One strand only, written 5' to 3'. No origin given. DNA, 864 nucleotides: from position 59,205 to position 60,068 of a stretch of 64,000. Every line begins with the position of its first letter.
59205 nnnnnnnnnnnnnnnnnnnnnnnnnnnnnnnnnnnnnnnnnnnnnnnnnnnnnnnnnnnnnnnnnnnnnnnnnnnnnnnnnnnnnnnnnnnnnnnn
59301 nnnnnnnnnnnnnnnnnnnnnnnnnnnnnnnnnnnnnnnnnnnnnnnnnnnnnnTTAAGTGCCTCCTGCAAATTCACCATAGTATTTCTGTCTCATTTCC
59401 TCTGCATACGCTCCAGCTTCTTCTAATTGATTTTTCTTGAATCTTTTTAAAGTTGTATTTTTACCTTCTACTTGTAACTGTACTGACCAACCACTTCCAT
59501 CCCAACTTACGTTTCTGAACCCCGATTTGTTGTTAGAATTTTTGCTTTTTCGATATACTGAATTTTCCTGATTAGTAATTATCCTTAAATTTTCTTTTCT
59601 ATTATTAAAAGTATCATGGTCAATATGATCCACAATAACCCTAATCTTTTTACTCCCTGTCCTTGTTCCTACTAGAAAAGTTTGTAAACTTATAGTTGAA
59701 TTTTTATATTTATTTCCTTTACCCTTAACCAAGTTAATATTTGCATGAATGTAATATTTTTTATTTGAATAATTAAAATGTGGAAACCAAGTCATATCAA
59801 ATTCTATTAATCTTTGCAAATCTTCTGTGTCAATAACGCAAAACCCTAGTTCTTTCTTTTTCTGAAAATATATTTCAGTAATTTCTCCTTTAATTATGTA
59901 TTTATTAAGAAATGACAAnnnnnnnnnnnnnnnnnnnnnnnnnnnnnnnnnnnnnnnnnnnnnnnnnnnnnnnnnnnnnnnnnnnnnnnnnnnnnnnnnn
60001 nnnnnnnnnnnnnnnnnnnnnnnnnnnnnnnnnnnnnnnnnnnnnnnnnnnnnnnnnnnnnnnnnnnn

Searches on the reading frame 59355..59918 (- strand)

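Call 54: search_protein_families(library=phrogs, proteins=[window:59355-59918:-], max_evalue=0.00001)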
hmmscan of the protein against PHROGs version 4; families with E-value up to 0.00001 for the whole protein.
window:59355-59918:- (187 aa): 5 families
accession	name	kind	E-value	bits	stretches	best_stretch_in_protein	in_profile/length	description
phrog_99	-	DNA, RNA and nucleotide metabolism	1.6e-27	98.2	1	95-184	177-264/383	HNH endonuclease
phrog_4578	-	DNA, RNA and nucleotide metabolism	2.8e-19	70.3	1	93-185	29-120/130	HNH endonuclease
phrog_3593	-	DNA, RNA and nucleotide metabolism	2.7e-12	47.8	1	96-181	113-198/210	HNH endonuclease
phrog_374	-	DNA, RNA and nucleotide metabolism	2.5e-10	40.8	1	98-184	325-411/617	HNH endonuclease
phrog_959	-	DNA, RNA and nucleotide metabolism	4.7e-06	27.4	1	52-130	40-113/138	HNH endonuclease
